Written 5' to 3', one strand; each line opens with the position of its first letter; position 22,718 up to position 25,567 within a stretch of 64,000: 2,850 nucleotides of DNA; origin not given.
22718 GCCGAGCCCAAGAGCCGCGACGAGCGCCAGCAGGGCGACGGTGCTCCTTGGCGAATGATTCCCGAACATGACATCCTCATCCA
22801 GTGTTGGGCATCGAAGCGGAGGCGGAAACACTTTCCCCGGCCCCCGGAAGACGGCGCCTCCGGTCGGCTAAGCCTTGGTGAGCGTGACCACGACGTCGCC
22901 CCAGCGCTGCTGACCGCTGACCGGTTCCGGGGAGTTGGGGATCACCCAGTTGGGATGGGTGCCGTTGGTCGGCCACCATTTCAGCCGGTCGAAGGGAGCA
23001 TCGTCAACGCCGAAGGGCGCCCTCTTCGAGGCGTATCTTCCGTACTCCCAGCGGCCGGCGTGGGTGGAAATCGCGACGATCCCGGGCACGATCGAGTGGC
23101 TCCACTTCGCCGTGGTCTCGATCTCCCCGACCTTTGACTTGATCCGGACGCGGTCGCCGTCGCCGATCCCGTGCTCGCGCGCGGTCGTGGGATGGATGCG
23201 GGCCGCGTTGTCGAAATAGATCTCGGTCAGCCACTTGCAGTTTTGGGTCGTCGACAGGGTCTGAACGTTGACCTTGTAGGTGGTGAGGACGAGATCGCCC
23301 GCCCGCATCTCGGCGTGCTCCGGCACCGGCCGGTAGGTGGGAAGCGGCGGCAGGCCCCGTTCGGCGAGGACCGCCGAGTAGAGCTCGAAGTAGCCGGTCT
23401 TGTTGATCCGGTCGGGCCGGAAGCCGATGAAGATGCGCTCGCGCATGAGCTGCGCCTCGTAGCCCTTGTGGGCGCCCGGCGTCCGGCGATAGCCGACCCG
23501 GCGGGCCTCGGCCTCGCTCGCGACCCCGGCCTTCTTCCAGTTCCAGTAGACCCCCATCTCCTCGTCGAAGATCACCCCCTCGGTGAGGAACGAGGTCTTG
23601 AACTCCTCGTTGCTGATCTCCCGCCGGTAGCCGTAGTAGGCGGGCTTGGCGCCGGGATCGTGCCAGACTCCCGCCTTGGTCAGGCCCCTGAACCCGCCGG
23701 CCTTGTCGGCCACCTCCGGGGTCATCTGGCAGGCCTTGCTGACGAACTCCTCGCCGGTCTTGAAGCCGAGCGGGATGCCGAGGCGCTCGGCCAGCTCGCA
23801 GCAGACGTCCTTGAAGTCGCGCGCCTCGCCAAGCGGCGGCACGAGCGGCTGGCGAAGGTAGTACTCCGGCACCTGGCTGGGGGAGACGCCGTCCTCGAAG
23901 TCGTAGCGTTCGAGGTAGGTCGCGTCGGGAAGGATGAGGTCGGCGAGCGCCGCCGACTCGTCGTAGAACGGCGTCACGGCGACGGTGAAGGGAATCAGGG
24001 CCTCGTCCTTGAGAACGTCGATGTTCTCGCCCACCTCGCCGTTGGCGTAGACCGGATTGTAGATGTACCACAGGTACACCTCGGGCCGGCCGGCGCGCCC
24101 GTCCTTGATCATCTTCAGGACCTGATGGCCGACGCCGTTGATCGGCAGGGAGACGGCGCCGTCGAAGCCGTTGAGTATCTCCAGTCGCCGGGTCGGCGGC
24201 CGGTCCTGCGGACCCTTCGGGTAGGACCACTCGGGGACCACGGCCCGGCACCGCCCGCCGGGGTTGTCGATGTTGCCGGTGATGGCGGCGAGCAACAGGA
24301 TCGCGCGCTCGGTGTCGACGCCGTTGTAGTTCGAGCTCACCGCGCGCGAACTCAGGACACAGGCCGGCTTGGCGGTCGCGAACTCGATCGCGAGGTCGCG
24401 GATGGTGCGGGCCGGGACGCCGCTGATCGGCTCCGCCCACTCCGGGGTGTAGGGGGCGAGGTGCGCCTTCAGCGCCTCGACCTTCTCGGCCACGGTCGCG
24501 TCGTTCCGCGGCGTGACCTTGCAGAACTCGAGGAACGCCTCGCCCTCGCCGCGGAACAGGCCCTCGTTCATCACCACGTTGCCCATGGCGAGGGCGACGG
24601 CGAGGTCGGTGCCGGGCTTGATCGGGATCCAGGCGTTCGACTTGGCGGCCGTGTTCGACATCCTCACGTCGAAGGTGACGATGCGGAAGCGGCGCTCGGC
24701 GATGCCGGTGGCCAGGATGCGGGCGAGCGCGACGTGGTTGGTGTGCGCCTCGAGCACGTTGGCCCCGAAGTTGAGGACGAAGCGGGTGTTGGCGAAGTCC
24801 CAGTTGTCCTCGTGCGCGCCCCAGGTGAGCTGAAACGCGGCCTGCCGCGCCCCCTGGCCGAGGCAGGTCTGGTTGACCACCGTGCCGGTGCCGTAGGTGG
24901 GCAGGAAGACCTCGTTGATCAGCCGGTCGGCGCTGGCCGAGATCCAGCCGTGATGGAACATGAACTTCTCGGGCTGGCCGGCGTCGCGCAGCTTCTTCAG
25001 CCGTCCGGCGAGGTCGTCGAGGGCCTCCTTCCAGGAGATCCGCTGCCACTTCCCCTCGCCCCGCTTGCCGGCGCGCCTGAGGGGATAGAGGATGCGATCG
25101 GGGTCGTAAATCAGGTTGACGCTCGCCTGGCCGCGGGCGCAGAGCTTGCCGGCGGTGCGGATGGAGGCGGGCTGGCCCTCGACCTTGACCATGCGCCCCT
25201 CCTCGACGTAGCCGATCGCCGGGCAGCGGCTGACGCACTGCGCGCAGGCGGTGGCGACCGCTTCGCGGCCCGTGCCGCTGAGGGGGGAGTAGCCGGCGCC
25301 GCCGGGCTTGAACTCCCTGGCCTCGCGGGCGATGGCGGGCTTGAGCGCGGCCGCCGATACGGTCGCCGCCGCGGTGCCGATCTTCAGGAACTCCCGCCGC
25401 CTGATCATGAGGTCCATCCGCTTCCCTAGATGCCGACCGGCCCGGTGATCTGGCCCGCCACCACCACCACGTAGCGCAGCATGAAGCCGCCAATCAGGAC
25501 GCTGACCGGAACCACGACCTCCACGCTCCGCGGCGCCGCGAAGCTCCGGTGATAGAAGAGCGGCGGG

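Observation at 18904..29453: Ten-kb Tat-exported molybdoenzyme cluster in ttrBCA gene order wrapped in four c-type cytochromes: candidate uncharacterised respiratory module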

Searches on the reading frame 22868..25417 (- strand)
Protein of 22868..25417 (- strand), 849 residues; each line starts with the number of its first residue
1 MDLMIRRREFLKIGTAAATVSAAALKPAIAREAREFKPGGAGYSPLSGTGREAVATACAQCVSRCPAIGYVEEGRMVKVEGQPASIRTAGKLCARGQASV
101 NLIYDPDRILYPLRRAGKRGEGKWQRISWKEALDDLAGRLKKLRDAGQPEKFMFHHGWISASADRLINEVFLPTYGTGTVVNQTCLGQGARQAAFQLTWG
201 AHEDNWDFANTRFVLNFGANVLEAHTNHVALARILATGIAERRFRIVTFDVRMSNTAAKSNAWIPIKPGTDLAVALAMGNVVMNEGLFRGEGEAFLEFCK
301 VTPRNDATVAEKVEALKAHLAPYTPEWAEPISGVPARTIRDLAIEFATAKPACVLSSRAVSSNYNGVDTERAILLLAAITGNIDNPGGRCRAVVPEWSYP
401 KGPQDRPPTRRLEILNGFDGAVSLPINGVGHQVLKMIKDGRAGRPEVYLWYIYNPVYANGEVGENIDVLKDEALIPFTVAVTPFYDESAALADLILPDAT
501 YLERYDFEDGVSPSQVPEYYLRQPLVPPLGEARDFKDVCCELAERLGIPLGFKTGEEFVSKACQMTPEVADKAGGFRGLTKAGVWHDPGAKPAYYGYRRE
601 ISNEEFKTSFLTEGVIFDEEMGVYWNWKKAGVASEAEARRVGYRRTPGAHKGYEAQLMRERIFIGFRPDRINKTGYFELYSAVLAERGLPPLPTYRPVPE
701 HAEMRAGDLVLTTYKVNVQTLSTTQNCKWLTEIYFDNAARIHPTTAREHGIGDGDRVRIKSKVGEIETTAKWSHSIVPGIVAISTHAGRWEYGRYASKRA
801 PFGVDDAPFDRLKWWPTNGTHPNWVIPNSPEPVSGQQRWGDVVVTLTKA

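Call 4: search_protein_families(library=pfam, proteins=[window:22868-25417:-], max_evalue=0.01)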
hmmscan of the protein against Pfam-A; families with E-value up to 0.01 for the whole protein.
window:22868-25417:- (849 aa): 3 families
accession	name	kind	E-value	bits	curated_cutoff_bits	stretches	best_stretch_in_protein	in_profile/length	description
PF00384.28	Molybdopterin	-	3e-31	109.2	24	1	108-545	1-353/353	Molybdopterin oxidoreductase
PF01568.27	Molydop_binding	-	6.7e-16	58.7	26.8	1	709-835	1-102/110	Molydopterin dinucleotide binding domain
PF04879.21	Molybdop_Fe4S4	-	3e-10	40.4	22.7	1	53-104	3-54/55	Molybdopterin oxidoreductase Fe4S4 domain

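Call 5: search_protein_families(library=ncbifam, proteins=[window:22868-25417:-], max_evalue=0.01)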
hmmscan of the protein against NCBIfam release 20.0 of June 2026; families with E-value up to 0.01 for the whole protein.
window:22868-25417:- (849 aa): 25 families
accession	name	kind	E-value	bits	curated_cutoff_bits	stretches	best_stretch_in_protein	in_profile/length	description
NF012032.0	PRK15488.1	equivalog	1.5e-94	317.5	694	3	4-388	2-360/759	thiosulfate reductase PhsA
TIGR02166.1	dmsA_ynfE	subfamily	1.7e-80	271.1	777.7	2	5-608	1-625/794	DMSO/selenate family reductase complex A subunit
TIGR01591.1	Fdh-alpha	equivalog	1.9e-59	201.5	666.25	2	56-569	1-501/672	formate dehydrogenase subunit alpha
NF041714.1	arsenate_red_ArrA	equivalog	8e-56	189.7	1600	2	5-388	3-398/848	arsenate respiratory reductase molybdopterin-containing subunit ArrA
NF041783.2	mnquin_red_QrcB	equivalog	1.3e-53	182.2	440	3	52-388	51-364/695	menaquinone reductase molybdopterin-binding-like subunit QrcB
NF041884.1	selenate_YnfF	exception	1.8e-50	171.7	1650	2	6-586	2-602/798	selenate/tellurate reductase subunit YnfF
NF041885.1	selenate_YnfE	exception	2.9e-50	170.9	1675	2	52-548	47-566/805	selenate/tellurate reductase subunit YnfE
NF011566.1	PRK14990.1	exception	3.1e-50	171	1600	2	50-597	55-634/814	dimethylsulfoxide reductase subunit A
TIGR03479.1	DMSO_red_II_alp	subfamily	7.6e-49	166.5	984.75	2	54-289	59-299/913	molybdopterin-dependent oxidoreductase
NF047855.1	AssmNtatRedNasC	equivalog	1.3e-33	116.3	1100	3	55-387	22-340/708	assimilatory nitrate reductase catalytic subunit NasC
TIGR00509.1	bisC_fam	subfamily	7.1e-33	113.8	1017.55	3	117-389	64-343/772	molybdopterin guanine dinucleotide-containing S/N-oxide reductase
NF011567.1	PRK14991.1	equivalog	4.7e-30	104.1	1750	4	87-135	135-183/1022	tetrathionate reductase subunit TtrA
TIGR01553.1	formate-DH-alph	equivalog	5.6e-30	103.8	814.2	1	5-285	2-292/1009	formate dehydrogenase-N subunit alpha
NF041513.1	formate_DH_Act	exception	1.9e-20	72.3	1400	1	52-287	41-285/1067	formate dehydrogenase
NF042978.1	EthbenzDh_ebdA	equivalog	4.1e-20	71.2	2000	2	91-288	125-320/977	ethylbenzene dehydrogenase subunit alpha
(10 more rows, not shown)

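Call 7: find_encoding_contigs(protein=window:22868-25417:-, flank=10000, max_places=6)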
Protein window:22868-25417:- (849 aa): no gene with exactly this product is on record in the collection.

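Call 9: find_homologous_proteins(query=window:22868-25417:-, max_evalue=1e-20)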
Query window:22868-25417:- (849 aa): 1512 proteins with E <= 1e-20 among 8000 candidates; the best 120 are listed.
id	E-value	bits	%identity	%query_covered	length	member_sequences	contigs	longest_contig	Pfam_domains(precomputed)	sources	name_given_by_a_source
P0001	0.0e+0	1978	100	100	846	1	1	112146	PF00384.28,PF01568.28,PF04879.22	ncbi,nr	ncbi:MAG: molybdopterin-dependent oxidoreductase [Proteobacteria bacterium]|nr:molybdopterin-depende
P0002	0.0e+0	1372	68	100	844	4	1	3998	PF10518.15,PF00384.28,PF01568.28,PF04879.22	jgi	jgi:anaerobic selenocysteine-containing dehydrogenase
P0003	0.0e+0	1356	67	100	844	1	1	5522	PF00384.28,PF01568.28,PF04879.22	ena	-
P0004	0.0e+0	1343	67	100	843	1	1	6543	PF00384.28,PF01568.28,PF04879.22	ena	-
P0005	0.0e+0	1339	67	100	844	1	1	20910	PF00384.28,PF01568.28,PF04879.22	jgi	-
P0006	0.0e+0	1336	67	100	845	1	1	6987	PF00384.28,PF01568.28,PF04879.22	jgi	jgi:anaerobic selenocysteine-containing dehydrogenase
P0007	0.0e+0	1330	66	100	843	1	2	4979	PF00384.28,PF01568.28,PF04879.22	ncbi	-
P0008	0.0e+0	1330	66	100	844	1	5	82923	PF00384.28,PF01568.28,PF04879.22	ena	-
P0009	0.0e+0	1322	65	100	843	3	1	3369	PF00384.28,PF01568.28,PF04879.22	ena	-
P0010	0.0e+0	1316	66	100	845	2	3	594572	PF00384.28,PF01568.28,PF04879.22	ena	-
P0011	0.0e+0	1315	66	100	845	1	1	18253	PF00384.28,PF01568.28,PF04879.22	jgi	-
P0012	0.0e+0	1311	64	100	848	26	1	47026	PF10518.15,PF00384.28,PF01568.28,PF04879.22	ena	-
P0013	0.0e+0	1311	66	100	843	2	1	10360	PF00384.28,PF01568.28,PF04879.22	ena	-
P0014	0.0e+0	1307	66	100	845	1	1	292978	PF00384.28,PF01568.28,PF04879.22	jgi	jgi:thiosulfate reductase / polysulfide reductase chain A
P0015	0.0e+0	1307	66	100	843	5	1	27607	PF00384.28,PF01568.28,PF04879.22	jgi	jgi:anaerobic selenocysteine-containing dehydrogenase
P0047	0.0e+0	1258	64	97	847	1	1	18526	PF00384.28,PF01568.28,PF04879.22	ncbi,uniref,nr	ncbi:molybdopterin-dependent oxidoreductase [Tropicimonas sp. IMCC6043]|uniref:molybdopterin-contain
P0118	0.0e+0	1203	60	100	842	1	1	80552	PF00384.28,PF01568.28,PF04879.22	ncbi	ncbi:MAG: molybdopterin-dependent oxidoreductase [Acidiferrobacterales bacterium]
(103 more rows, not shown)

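Call 10: find_encoding_contigs(protein=P0001, flank=10000, max_places=2)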
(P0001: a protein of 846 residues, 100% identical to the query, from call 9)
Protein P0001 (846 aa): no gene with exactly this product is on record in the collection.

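Call 11: find_encoding_contigs(protein=P0010, flank=10000, max_places=2)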
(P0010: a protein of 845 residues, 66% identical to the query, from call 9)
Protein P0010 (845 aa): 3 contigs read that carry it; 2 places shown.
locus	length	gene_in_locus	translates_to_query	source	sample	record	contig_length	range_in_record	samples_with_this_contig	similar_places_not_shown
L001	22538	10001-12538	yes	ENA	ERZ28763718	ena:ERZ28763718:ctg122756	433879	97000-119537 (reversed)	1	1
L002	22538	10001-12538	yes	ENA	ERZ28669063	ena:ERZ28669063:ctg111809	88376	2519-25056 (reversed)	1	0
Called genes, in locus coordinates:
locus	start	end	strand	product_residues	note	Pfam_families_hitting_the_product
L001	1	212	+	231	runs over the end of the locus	PF00535:Glycos_transf_2, PF13641:Glyco_tranf_2_3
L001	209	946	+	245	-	PF09837:DUF2064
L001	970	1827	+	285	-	PF13714:PEP_mutase, PF00463:ICL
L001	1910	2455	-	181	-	PF00994:MoCF_biosynth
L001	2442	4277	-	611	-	PF01464:SLT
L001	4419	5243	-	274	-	PF03167:UDG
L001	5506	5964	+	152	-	PF10604:Polyketide_cyc2, PF03364:Polyketide_cyc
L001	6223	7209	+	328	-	PF09459:EB_dh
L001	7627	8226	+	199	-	PF03264:Cytochrom_NNT, PF14522:Cytochrome_C7 (faint), PF14537:Cytochrom_c3_2 (faint), PF02085:Cytochrom_CIII (faint), PF22113:Mtrc-MtrF_II-IV_dom (faint)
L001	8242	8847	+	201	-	PF12797:Fer4_2 (weak), PF13187:Fer4_9 (weak), PF13247:Fer4_11, PF13237:Fer4_10, PF12838:Fer4_7, PF13187:Fer4_9 (weak), PF00037:Fer4, PF12797:Fer4_2 (weak), +6 more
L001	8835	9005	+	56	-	-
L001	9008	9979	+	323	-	-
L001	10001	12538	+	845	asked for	PF04879:Molybdop_Fe4S4, PF00384:Molybdopterin, PF01568:Molydop_binding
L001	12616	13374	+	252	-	PF08242:Methyltransf_12 (weak), PF13649:Methyltransf_25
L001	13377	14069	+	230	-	PF00890:FAD_binding_2, PF01946:Thi4 (faint), PF07992:Pyr_redox_2 (faint)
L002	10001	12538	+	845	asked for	PF04879:Molybdop_Fe4S4, PF00384:Molybdopterin, PF01568:Molydop_binding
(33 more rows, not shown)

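Call 12: find_encoding_contigs(protein=P0047, flank=10000, max_places=2)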
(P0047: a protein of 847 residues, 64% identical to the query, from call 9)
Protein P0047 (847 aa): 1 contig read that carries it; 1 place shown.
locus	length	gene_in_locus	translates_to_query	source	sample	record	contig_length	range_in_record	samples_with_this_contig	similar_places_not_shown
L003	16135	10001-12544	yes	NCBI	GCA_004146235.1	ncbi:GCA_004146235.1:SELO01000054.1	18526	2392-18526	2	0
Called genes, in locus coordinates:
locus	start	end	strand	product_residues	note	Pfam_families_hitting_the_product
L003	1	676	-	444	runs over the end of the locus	PF25948:DUF7986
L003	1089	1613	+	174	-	PF01738:DLH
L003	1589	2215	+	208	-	PF13086:AAA_11 (weak), PF13604:AAA_30, PF13245:AAA_19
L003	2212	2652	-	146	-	PF03073:TspO_MBR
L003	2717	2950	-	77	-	-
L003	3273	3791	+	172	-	-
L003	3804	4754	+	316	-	-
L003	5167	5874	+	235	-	PF00665:rve (weak), PF13610:DDE_Tnp_IS240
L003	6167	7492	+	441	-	PF09459:EB_dh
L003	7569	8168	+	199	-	PF03264:Cytochrom_NNT, PF22113:Mtrc-MtrF_II-IV_dom (faint), PF14522:Cytochrome_C7 (weak)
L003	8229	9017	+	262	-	PF12838:Fer4_7 (weak), PF13187:Fer4_9, PF13237:Fer4_10 (weak), PF13247:Fer4_11, PF12838:Fer4_7 (weak), PF00037:Fer4, PF12797:Fer4_2 (weak), PF12837:Fer4_6 (weak)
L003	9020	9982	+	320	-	PF03916:NrfD, PF14589:NrfD_2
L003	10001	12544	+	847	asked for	PF04879:Molybdop_Fe4S4, PF00384:Molybdopterin, PF01568:Molydop_binding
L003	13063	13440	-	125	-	PF13442:Cytochrome_CBB3, PF00034:Cytochrom_C (faint)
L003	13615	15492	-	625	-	PF05787:PhoX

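Call 13: search_solved_structures(query=window:22868-25417:-, max_evalue=1e-10)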
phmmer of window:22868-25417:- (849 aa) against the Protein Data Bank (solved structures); distinct sequences matched with E-value up to 1e-10: 43.
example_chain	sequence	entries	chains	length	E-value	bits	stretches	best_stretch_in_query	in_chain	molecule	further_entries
2vpw_A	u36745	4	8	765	1.6e-57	198.3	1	6-404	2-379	THIOSULFATE REDUCTASE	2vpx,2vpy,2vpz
6cz7_A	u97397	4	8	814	4.1e-51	177.2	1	44-561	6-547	ArrA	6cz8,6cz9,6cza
2e7z_A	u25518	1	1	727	6.4e-33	117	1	57-385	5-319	Acetylene hydratase Ahy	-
7bkb_D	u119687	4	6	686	6.4e-32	113.7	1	53-387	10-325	Formate dehydrogenase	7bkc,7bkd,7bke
6tg9_A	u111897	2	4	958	4.4e-30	107.6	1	48-388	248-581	Formate dehydrogenase subunit alpha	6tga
7l5i_A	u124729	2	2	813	9.1e-29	103.2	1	118-389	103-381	Trimethylamine-N-oxide reductase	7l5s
2jio_A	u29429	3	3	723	9.3e-29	103.2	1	54-390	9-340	PERIPLASMIC NITRATE REDUCTASE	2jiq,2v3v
2jim_A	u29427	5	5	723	9.4e-29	103.2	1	54-390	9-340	PERIPLASMIC NITRATE REDUCTASE | PROTEIN (PERIPLASMIC NITRATE REDUCTASE)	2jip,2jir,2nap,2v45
4ydd_A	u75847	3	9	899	4.4e-28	100.9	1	59-289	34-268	DMSO reductase family type II enzyme, molybdopterin subunit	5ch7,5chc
9wxb_B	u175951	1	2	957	6e-28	100.5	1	48-388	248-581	Formate dehydrogenase alpha subunit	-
5e7o_A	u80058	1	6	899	3e-27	98.2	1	59-289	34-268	DMSO reductase family type II enzyme, molybdopterin subunit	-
1aa6_A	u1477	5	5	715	3.8e-27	97.9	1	53-568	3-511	FORMATE DEHYDROGENASE H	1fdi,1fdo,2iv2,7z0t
7vw6_A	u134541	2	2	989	3.9e-27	97.8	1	54-568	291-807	Formate dehydrogenase | Tungsten-containing formate dehydrogenase alpha subunit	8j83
7e5z_A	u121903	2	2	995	4e-27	97.8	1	54-568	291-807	Formate dehydrogenase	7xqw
9vap_A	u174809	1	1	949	1.2e-26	96.2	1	5-389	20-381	Formate dehydrogenase molybdopterin-binding subunit FdhA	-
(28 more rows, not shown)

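Call 18: find_related_loci(query=A1, collection=genome_contigs, flank=10000)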
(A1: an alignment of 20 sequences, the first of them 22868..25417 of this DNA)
Query A1 (849 aa) in genome_contigs; peptide patterns used: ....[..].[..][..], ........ (x = any residue, [..] = any of these).
333 stretches matched a pattern; 253 encode a relative of the query (tblastn E <= 1e-3); the best 80 are kept; 80 distinct loci.
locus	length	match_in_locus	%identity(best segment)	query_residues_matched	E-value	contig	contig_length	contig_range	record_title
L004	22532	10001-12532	66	3-849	0e+0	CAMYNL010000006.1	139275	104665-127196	MAG: uncultured Gammaproteobacteria bacterium isolate FO_Gamma_078.1 genome assembly, contig: scaffold_12, whole genome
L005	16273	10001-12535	64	2-848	0e+0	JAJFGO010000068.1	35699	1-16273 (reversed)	MAG: Kiloniellaceae bacterium isolate OFTM296 OFTM296_67, whole genome shotgun sequence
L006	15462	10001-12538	64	3-849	0e+0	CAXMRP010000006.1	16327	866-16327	MAG: uncultured Polyangiaceae bacterium isolate 10C-St20-MC-01_bin.9.orig genome assembly, contig: k141_3582938, whole g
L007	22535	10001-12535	63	2-849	0e+0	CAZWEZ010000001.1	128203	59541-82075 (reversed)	MAG TPA_asm: uncultured Thalassospiraceae bacterium isolate binchicken_co85_32 genome assembly, contig: NODE_44_length_1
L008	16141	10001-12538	63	2-848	0e+0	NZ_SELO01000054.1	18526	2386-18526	Tropicimonas sp. IMCC6043 NODE_54_length_18526_cov_147.333279, whole genome shotgun sequence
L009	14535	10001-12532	61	3-849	0e+0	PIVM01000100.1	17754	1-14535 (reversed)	MAG: Gammaproteobacteria bacterium isolate Glo_5 GloG15_CONTIG3744, whole genome shotgun sequence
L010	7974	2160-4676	61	4-849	0e+0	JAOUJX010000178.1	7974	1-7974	MAG: Gammaproteobacteria bacterium isolate 8_1_Jan_SF_Bin27 8_1_Jan_SF_Bin27_scaffold_5540_c1, whole genome shotgun sequ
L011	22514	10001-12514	61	3-841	0e+0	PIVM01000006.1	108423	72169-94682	MAG: Gammaproteobacteria bacterium isolate Glo_5 GloG15_CONTIG91, whole genome shotgun sequence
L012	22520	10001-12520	62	4-849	0e+0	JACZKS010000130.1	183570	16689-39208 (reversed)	MAG: Rhodospirillales bacterium isolate MAG51 rhodospirillaceae_1_contig_825368, whole genome shotgun sequence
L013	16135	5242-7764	60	4-849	0e+0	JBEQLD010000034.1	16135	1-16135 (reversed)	MAG: Mariprofundaceae bacterium isolate Y21TTR20magb1s NODE_34_length_16135_cov_3.100822, whole genome shotgun sequence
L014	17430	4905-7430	60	4-848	0e+0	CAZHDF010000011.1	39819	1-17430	MAG TPA_asm: uncultured Alphaproteobacteria bacterium isolate SRP216583_co2_165 genome assembly, contig: NODE_501_length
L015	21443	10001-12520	61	4-848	0e+0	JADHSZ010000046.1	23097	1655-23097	MAG: Alphaproteobacteria bacterium isolate BS150m-G7 BS-150m-C1863, whole genome shotgun sequence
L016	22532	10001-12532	62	2-848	0e+0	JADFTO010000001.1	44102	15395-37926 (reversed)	MAG: Proteobacteria bacterium isolate B9T3L8 B9T3L8_NODE170, whole genome shotgun sequence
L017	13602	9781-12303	59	4-849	0e+0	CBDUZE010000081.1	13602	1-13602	MAG TPA_asm: uncultured Alphaproteobacteria bacterium isolate SRR22302348_concoct_16 genome assembly, contig: ERZ2507359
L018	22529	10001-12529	60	2-848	0e+0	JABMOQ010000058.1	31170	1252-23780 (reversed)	MAG: Rhodospirillaceae bacterium isolate bin.380 k141_1097520, whole genome shotgun sequence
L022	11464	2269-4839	60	4-848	0e+0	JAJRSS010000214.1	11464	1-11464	MAG: Alphaproteobacteria bacterium isolate Dive96_bin1.131 k141_3413763, whole genome shotgun sequence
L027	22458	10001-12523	60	4-849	0e+0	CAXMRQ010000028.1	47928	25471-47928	MAG: uncultured Gammaproteobacteria bacterium isolate 10C-St20-MC-01_bin.27.orig genome assembly, contig: k141_1952445,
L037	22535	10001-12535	58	2-849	0e+0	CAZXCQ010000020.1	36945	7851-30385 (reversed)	MAG TPA_asm: uncultured Desulfobacteraceae bacterium isolate SRP323688_co1_244 genome assembly, contig: NODE_2059_length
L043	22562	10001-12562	56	4-848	0e+0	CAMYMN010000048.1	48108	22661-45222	MAG: uncultured Gammaproteobacteria bacterium isolate ES_Gamma_065 genome assembly, contig: scaffold_1603, whole genome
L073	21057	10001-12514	56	10-848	0e+0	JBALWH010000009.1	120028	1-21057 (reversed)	MAG: Motiliproteus sp. isolate 6NakV-12 NODE_115_length_120028_cov_6.411851, whole genome shotgun sequence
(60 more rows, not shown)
